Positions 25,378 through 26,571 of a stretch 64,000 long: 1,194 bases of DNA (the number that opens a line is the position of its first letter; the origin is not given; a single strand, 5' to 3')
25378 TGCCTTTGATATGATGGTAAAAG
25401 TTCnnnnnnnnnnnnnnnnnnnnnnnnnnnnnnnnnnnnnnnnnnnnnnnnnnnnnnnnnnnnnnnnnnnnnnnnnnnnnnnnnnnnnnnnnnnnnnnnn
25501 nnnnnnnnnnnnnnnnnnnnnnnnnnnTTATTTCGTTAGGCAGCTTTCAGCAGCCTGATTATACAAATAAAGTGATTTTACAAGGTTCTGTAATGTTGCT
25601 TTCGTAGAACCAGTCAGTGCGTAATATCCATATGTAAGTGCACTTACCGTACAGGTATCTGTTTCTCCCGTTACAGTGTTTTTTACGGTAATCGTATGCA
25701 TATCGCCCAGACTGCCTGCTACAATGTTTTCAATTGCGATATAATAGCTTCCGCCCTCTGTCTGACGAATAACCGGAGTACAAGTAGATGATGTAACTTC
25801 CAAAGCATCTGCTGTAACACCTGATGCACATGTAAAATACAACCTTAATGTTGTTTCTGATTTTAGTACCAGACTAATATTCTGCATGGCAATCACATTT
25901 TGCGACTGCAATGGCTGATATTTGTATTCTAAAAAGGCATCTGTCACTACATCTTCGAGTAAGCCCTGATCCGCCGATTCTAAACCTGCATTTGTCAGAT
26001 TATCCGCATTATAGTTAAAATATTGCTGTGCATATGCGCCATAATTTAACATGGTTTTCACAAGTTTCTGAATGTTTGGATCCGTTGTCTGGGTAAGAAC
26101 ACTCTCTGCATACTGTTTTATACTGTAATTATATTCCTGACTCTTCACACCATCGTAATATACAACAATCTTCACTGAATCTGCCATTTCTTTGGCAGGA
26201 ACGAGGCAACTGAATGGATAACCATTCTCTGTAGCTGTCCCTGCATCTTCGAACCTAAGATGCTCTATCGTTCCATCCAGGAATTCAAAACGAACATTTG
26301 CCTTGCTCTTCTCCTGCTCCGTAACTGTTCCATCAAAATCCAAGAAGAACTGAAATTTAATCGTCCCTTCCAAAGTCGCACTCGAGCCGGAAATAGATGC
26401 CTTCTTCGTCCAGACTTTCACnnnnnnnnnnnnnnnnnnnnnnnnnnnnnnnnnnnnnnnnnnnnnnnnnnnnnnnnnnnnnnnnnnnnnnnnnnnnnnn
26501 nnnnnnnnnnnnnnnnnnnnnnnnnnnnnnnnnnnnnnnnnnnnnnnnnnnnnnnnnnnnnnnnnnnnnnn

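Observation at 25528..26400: Conserved ~290-aa C-terminal domain shared by two exported proteins at opposite ends of the locus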

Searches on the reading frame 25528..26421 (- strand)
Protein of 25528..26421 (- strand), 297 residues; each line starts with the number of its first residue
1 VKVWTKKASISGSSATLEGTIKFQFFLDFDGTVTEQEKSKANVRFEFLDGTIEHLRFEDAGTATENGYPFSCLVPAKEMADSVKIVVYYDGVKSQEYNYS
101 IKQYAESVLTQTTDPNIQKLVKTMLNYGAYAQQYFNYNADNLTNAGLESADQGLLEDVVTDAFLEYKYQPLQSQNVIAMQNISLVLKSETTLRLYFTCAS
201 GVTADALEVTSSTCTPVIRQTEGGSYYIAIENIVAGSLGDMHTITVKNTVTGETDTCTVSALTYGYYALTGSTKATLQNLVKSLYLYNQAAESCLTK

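Call 28: predict_structure(alignment_id=A1)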
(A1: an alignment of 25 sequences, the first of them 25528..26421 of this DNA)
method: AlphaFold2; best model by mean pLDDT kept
length: 297 residues; sequences in the alignment: 25
mean_pLDDT: 88.7   pTM: 0.85
mean pLDDT of the five models: 88.7, 88.7, 87.1, 86.2, 85.1
residues with pLDDT >= 90: 186; 70-90: 100; 50-70: 8; < 50: 3
segments of 3 or more residues with pLDDT < 50: 1-3
pLDDT, mean of each block of 10 residues (from residue 1): 58 71 86 85 91 92 90 92 91 88 93 93 95 94 94 86 86 85 86 93 93 86 88 91 94 94 93 93 95 82
secondary structure, 60 per line:
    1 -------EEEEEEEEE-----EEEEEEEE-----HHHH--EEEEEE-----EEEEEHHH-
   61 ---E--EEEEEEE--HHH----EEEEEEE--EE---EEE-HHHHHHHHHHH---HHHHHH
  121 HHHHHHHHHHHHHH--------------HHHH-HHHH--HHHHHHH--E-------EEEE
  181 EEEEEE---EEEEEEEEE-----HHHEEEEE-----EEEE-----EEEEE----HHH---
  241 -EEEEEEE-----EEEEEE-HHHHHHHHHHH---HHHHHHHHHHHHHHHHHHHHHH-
elements in order: E8-16 E22-29 H35-38 E41-46 E52-56 E67-73 E83-89 E97-99 H101-111 H115-134 H149-152 H154-157 H160-166 E177-186 E190-198 E207-211 E217-220 E226-230 E242-248 E254-259 H261-271 H275-296

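Call 33: fold_search(model_id=the predicted structure, library=pdb)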
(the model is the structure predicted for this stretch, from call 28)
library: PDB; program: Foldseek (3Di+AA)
matches with E <= 10: 1993; with E <= 0.001: 367
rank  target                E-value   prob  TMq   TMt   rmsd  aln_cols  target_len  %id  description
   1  7rth_L                4.8e-05  1.00  0.21  0.26  17.8       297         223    8  Crystal structure of an anti-lysozyme nanobody in complex with an anti-nanobody Fab "NabFab" (released 2021-09-01)
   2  9lu3_D                5.1e-05  0.99  0.20  0.26  17.9       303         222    8  LN1F9 Fab bound to Nipah Virus attachment (G) glycoprotein head domain (released 2025-11-26)
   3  4jlr_A                6.7e-05  1.00  0.21  0.27  17.4       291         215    8  Crystal structure of a designed Respiratory Syncytial Virus Immunogen in complex with Motavizumab (released 2014-02-05)
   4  8ag1_h                7.9e-05  0.99  0.20  0.26  17.6       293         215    6  Crystal structure of a novel OX40 antibody (released 2023-07-19)
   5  6tcp_B                8.8e-05  0.99  0.20  0.26  17.3       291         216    7  Crystal structure of the omalizumab Fab Leu158Pro light chain mutant - crystal form II (released 2020-03-18)
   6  3ixt_A                9.3e-05  0.99  0.20  0.27  17.0       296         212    9  Crystal Structure of Motavizumab Fab Bound to Peptide Epitope (released 2010-01-19)
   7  7bm5_H                9.3e-05  0.99  0.21  0.27  18.2       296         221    8  Crystal structure of Fab1, the Fab fragment of the anti-BamA monoclonal antibody MAB1 (released 2021-06-02)
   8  9q1l_D                9.9e-05  0.99  0.21  0.26  17.7       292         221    8  Crystal structure of the walnut allergen Jug r 2 bound to the human-derived Fab 6D12 (released 2026-01-21)
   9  6ugu_H                9.9e-05  0.99  0.20  0.26  17.8       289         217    9  Crystal structure of the Fab fragment of anti-TNFa antibody infliximab (Remicade) in a C-centered orthorhombic crystal (released 2019-11-13)
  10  3ixt_H                1.0e-04  0.99  0.20  0.26  17.0       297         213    9  Crystal Structure of Motavizumab Fab Bound to Peptide Epitope (released 2010-01-19)
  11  8ywr_H                1.0e-04  0.99  0.20  0.26  17.1       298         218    7  Crystal structure of the Fab fragment of the anti-IL-6 antibody 68F2 in complex with a domain-swapped IL-6 dimer (released 2024-11-06)
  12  7che_H                1.1e-04  0.99  0.20  0.27  17.2       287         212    7  Crystal structure of the SARS-CoV-2 RBD in complex with BD-236 Fab and BD-368-2 Fab (released 2020-09-16)
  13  7rth_P                1.1e-04  0.99  0.20  0.26  17.5       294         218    7  Crystal structure of an anti-lysozyme nanobody in complex with an anti-nanobody Fab "NabFab" (released 2021-09-01)
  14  9bns_A                1.2e-04  0.99  0.21  0.27  17.6       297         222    8  Rhesus macaque ITS114.01 Fab in complex with SIV MPER peptide (released 2025-01-15)
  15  4hs6_H                1.2e-04  0.99  0.20  0.26  17.5       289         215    7  Hepatitus C envelope glycoprotein E2 fragment 412-423 with humanized and affinity-matured antibody MRCT10.v362 (released 2013-04-03)
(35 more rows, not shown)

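Call 54: find_related_loci(query=A3, collection=genome_contigs, flank=2500)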
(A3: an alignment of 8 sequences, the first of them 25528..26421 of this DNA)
Query A3 (297 aa) in genome_contigs; peptide patterns used: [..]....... (x = any residue, [..] = any of these).
129 stretches matched a pattern; 126 encode a relative of the query (tblastn E <= 1e-3); the best 80 are kept; 80 distinct loci.
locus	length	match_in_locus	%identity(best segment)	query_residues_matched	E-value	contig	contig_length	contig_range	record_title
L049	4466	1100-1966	35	8-293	6e-41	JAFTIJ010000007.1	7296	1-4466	MAG: Clostridia bacterium isolate RGIG3846 Roe_deer_Cecum-1__c27663, whole genome shotgun sequence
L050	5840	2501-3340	34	8-293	1e-38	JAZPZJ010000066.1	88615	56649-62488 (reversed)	MAG: Oscillospiraceae bacterium isolate T1900044645_TS20190111.MAGScoT_cleanbin_000033 SGB_1343_k141_602403, whole genom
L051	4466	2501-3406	35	8-293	3e-37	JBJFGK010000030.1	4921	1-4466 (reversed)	MAG: Prevotella sp. isolate PUUB45_bin.053 NODE_15712_length_4921_cov_5.730169, whole genome shotgun sequence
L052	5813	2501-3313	35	10-295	2e-36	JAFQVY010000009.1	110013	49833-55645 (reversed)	MAG: Clostridia bacterium isolate RGIG2200 Goat_Colon.Co__c910864, whole genome shotgun sequence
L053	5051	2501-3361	35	9-293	7e-36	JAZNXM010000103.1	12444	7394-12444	MAG: Acetatifactor sp. isolate T1900044778_TS20190244.MAGScoT_cleanbin_000133 SGB_2534_k141_3708616, whole genome shotgu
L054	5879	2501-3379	32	8-292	6e-36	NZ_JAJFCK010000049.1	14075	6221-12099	Ruminococcus callidus strain MSK.21.81 EBJNMNME_49, whole genome shotgun sequence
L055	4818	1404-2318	34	8-297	2e-34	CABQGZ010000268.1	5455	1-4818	MAG TPA_asm: uncultured Lachnospiraceae bacterium isolate MGYG-HGUT-00574 genome assembly, contig: GUT_GENOME017737_268,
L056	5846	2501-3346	36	8-292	3e-34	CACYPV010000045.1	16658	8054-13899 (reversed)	MAG: uncultured Ruminococcus sp. isolate RUG12166 genome assembly, contig: RUG12166_asm_45, whole genome shotgun sequenc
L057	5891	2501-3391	33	2-295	2e-33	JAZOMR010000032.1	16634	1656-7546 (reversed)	MAG: Faecalimonas sp. isolate T1900045646_YK20190340.MAGScoT_cleanbin_000026 SGB_8168_k141_2474971, whole genome shotgun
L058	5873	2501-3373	35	8-293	4e-33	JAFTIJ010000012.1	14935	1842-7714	MAG: Clostridia bacterium isolate RGIG3846 Roe_deer_Cecum-1__c52038, whole genome shotgun sequence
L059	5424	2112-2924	34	14-291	9e-33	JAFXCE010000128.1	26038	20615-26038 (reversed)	MAG: Clostridia bacterium isolate RGIG6282 Sheep_Rectum-3__c1079838, whole genome shotgun sequence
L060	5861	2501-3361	32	7-291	1e-32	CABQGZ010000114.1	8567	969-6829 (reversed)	MAG TPA_asm: uncultured Lachnospiraceae bacterium isolate MGYG-HGUT-00574 genome assembly, contig: GUT_GENOME017737_114,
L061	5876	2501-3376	32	10-293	6e-32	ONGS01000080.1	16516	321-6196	uncultured Clostridiales bacterium isolate RUG291 genome assembly, contig: k87_10259961, whole genome shotgun sequence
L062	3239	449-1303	33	9-291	4e-32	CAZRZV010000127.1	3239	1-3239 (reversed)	MAG TPA_asm: uncultured Faecalimonas sp. isolate SRP287540_co1_192 genome assembly, contig: NODE_32368_length_3239_cov_5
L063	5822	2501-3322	33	8-291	5e-32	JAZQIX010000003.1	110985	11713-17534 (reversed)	MAG: Ruminococcus sp. isolate T1900044622_TS20190088.MAGScoT_cleanbin_000012 SGB_902_k141_882256, whole genome shotgun s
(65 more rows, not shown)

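Call 81: search_protein_representatives(alignment_id=A1)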
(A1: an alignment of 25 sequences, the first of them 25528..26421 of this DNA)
Query: 25 sequences, 298 profile positions. Proteins with E-value up to 0.001 (for the whole library): 16311; up to 1e-10: 13026; up to 1e-30: 4651. The best 150 are listed.
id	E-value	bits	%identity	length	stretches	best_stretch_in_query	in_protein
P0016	8.4e-108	376.6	-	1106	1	2-295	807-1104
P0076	4.8e-104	364.3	-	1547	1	3-297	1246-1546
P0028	4.2e-102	357.9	-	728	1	5-297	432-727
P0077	1.2e-100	353.1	-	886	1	7-296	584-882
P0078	2.2e-100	352.3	-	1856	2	7-296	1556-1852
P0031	5.0e-100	351.1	-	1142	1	2-296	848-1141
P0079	1.3e-99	349.8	-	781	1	3-297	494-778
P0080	2.3e-99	348.9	-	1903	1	8-296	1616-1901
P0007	2.8e-99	348.6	-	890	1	4-297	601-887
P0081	5.8e-99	347.6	-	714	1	8-297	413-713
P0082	6.7e-99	347.4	-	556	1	7-297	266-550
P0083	1.3e-98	346.4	-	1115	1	4-297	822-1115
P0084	8.4e-98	343.8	-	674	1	9-297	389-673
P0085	1.4e-97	343.1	-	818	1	3-297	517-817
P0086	1.6e-97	342.9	-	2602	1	6-296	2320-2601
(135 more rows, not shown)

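Call 82: search_solved_structures(query=A1, max_evalue=1)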
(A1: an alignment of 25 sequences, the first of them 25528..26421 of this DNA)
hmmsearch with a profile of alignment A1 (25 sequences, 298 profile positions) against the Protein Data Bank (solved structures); distinct sequences matched with E-value up to 1: 28.
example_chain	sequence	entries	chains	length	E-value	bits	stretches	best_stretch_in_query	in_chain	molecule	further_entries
6up7_B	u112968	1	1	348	0.17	14.4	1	83-117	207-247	Beta-arrestin-1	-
9uco_A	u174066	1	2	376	0.2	14.2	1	83-117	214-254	Beta-arrestin-1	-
9uyh_A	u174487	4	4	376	0.2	14.2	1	83-117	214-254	Beta-arrestin-1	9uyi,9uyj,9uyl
9zzo_C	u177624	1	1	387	0.2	14.1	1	83-117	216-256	Isoform 1B of Beta-arrestin-1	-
9ijr_C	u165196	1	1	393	0.21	14.1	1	83-117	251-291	Beta-arrestin-1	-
8as2_A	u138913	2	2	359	0.21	14.1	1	83-117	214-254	Beta-arrestin-1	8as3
9cx9_A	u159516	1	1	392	0.21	14.1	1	83-117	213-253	Beta-arrestin-1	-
6u1n_C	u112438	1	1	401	0.22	14.1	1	83-117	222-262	Beta-arrestin-1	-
9ijs_C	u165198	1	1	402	0.22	14.1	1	83-117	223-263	Beta-arrestin-1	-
25gn_C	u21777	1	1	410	0.22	14.1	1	83-117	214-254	Isoform 1B of Beta-arrestin-1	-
8hst_A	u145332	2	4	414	0.23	14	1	83-117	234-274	Beta-arrestin-1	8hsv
9ii2_A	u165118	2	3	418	0.23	14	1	83-117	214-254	Beta-arrestin-1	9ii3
9bt8_B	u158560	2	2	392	0.23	13.9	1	83-117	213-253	Beta-arrestin-1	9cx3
8as4_A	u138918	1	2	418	0.26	13.8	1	83-117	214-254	Beta-arrestin-1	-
22jx_C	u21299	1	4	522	0.3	13.6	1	83-117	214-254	beta-arrestin 1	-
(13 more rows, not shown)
